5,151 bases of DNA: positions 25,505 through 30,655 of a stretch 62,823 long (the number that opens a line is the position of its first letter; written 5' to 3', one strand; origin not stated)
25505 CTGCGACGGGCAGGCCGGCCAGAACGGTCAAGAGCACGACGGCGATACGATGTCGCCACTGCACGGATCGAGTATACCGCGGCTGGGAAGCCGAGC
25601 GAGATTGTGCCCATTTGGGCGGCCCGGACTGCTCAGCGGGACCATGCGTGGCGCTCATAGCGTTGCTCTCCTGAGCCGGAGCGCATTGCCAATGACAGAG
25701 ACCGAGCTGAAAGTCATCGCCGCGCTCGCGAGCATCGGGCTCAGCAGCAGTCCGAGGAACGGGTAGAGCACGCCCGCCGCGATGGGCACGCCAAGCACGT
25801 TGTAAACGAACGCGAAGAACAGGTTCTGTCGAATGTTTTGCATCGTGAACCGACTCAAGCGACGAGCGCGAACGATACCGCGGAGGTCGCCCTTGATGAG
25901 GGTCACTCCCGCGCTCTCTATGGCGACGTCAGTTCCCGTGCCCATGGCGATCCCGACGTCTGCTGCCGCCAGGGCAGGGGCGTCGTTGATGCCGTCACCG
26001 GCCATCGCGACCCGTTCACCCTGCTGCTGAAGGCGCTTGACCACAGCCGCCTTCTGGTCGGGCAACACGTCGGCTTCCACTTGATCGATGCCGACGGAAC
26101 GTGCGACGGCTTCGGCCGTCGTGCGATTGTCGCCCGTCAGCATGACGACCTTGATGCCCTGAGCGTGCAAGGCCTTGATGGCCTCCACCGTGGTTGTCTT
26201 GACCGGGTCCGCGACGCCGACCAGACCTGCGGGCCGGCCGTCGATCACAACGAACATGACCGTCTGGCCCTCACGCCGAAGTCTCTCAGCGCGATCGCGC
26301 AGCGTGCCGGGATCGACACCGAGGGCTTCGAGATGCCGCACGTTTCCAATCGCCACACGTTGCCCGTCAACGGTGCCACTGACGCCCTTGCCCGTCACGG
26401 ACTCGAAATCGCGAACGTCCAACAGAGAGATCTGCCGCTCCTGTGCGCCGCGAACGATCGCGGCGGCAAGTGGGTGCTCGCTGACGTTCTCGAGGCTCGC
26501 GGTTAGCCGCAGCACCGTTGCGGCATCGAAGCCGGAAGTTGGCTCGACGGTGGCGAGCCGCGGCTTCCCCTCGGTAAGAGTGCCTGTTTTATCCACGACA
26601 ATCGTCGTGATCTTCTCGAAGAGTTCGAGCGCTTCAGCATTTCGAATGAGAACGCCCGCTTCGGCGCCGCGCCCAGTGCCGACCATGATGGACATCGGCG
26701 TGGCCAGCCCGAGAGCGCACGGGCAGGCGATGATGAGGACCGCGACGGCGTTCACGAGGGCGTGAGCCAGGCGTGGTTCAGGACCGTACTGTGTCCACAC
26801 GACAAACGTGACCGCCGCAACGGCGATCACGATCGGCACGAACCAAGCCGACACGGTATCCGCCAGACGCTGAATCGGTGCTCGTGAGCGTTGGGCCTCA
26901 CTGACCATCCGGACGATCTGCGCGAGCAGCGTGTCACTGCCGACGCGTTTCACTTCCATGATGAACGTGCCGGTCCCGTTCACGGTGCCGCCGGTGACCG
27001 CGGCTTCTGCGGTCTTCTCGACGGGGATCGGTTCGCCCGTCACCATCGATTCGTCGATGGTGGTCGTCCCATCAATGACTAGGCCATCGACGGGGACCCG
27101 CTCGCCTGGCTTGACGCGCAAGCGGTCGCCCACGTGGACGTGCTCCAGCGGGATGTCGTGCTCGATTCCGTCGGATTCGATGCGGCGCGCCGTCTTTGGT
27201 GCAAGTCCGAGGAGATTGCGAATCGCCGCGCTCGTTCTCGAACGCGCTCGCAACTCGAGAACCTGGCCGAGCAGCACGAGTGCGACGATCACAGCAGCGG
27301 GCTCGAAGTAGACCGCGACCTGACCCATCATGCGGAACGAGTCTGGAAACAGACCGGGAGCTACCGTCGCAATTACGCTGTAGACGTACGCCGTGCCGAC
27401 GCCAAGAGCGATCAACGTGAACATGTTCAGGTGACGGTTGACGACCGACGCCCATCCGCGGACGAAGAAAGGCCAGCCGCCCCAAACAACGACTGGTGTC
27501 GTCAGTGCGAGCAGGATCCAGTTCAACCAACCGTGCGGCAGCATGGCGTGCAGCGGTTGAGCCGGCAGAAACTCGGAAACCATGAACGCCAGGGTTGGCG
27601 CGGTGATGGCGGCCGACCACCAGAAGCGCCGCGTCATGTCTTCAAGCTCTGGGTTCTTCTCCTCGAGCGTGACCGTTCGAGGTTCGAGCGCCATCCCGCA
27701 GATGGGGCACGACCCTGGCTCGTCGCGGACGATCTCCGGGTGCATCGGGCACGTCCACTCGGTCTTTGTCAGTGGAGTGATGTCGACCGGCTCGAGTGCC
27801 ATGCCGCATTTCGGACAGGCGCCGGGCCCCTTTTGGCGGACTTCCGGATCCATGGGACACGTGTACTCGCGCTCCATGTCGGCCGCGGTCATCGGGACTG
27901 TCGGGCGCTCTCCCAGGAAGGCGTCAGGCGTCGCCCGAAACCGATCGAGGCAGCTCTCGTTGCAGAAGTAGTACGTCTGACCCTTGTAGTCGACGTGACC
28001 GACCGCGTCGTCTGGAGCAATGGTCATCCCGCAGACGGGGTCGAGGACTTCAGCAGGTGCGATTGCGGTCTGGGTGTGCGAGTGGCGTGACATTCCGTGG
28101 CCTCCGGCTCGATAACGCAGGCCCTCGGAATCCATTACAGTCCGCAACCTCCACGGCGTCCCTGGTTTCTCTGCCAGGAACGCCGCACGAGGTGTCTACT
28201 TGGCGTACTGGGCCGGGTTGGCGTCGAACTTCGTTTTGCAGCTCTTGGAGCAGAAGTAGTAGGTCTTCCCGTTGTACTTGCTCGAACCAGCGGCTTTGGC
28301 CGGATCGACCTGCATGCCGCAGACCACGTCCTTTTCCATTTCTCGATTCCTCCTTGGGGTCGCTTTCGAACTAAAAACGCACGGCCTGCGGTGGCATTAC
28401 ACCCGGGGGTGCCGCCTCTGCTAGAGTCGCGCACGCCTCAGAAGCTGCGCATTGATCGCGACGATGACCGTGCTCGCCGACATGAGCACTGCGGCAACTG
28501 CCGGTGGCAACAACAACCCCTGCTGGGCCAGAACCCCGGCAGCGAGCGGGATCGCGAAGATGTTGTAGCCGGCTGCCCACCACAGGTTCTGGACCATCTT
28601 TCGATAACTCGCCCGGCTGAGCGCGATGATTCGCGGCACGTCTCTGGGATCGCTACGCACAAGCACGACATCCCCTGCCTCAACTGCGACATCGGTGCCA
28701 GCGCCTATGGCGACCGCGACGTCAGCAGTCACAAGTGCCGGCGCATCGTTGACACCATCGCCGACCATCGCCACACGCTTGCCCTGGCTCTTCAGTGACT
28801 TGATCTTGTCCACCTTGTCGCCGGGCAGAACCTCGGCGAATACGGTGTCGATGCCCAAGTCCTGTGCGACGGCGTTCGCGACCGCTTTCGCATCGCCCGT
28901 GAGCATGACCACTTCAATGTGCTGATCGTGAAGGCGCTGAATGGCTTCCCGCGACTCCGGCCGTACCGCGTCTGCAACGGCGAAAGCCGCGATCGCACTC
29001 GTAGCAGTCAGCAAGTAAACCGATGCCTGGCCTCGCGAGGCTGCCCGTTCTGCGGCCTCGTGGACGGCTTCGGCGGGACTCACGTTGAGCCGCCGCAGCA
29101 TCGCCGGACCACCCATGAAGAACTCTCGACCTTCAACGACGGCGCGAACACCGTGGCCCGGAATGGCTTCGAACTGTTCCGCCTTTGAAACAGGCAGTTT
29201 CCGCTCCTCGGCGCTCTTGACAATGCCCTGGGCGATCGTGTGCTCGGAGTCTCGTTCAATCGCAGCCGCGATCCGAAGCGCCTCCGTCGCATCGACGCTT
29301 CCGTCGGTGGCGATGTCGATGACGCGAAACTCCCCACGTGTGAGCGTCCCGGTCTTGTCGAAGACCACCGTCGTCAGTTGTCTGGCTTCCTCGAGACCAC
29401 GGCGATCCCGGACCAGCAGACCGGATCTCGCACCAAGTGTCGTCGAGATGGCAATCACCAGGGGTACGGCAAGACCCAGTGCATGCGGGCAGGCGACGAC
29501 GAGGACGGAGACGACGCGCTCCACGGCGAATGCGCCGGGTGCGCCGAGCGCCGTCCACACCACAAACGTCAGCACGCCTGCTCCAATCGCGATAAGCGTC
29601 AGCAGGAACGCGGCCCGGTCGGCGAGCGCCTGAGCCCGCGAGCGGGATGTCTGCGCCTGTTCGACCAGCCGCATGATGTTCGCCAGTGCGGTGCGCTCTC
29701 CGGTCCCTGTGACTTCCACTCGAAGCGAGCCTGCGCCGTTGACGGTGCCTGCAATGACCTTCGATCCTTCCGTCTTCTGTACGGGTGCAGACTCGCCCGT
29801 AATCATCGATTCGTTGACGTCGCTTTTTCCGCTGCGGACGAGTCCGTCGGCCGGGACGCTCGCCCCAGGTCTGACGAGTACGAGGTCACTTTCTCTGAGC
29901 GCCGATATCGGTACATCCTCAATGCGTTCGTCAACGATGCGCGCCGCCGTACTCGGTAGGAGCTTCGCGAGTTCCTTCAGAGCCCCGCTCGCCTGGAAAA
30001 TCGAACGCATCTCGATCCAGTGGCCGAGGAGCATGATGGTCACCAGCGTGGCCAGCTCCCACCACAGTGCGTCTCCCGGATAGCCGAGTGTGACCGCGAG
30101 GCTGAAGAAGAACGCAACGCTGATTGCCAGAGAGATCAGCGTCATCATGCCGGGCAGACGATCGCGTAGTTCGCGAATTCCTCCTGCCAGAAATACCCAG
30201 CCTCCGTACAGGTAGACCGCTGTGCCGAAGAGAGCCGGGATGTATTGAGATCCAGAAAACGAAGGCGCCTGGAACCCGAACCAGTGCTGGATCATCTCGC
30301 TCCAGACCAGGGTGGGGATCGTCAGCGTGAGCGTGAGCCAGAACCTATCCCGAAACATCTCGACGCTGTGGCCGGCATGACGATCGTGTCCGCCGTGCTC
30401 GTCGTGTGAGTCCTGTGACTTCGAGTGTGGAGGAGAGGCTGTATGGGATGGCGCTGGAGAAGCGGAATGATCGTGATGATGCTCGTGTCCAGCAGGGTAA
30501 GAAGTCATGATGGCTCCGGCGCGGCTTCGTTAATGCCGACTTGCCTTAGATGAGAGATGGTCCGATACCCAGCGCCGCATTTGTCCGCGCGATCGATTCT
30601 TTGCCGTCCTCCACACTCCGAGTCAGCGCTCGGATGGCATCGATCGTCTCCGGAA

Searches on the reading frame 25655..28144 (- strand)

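Call 110: search_protein_families(library=pfam, proteins=[window:25655-28144:-], max_evalue=0.00001)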
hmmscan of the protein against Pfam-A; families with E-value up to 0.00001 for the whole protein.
window:25655-28144:- (829 aa): 5 families
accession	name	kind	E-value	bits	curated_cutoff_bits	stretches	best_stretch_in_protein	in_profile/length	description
PF00122.25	E1-E2_ATPase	-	9.6e-57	191.9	28.1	1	314-495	2-180/181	E1-E2 ATPase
PF00702.32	Hydrolase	-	3e-40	139.1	26.4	1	512-729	1-191/191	haloacid dehalogenase-like hydrolase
PF19335.5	HMBD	-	5e-26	90.8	23.6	2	130-155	2-27/28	Heavy metal binding domain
PF04945.19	YHS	-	2.1e-13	50.5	30.3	1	34-79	2-46/47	YHS domain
PF08282.18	Hydrolase_3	-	8.8e-09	35.9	20.9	0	701-757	195-251/255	haloacid dehalogenase-like hydrolase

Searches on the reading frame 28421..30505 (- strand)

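Call 110: search_protein_families(library=pfam, proteins=[window:28421-30505:-], max_evalue=0.00001)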
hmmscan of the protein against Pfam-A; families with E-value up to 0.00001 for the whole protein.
window:28421-30505:- (694 aa): 3 families
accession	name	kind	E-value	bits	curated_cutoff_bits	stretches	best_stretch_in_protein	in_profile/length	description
PF00122.25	E1-E2_ATPase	-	3.2e-48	164.1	28.1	1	181-360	1-180/181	E1-E2 ATPase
PF00702.32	Hydrolase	-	1.5e-33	117.2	26.4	1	378-594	2-190/191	haloacid dehalogenase-like hydrolase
PF12710.13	HAD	-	4.7e-08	34.1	27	1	502-591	65-188/189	haloacid dehalogenase-like hydrolase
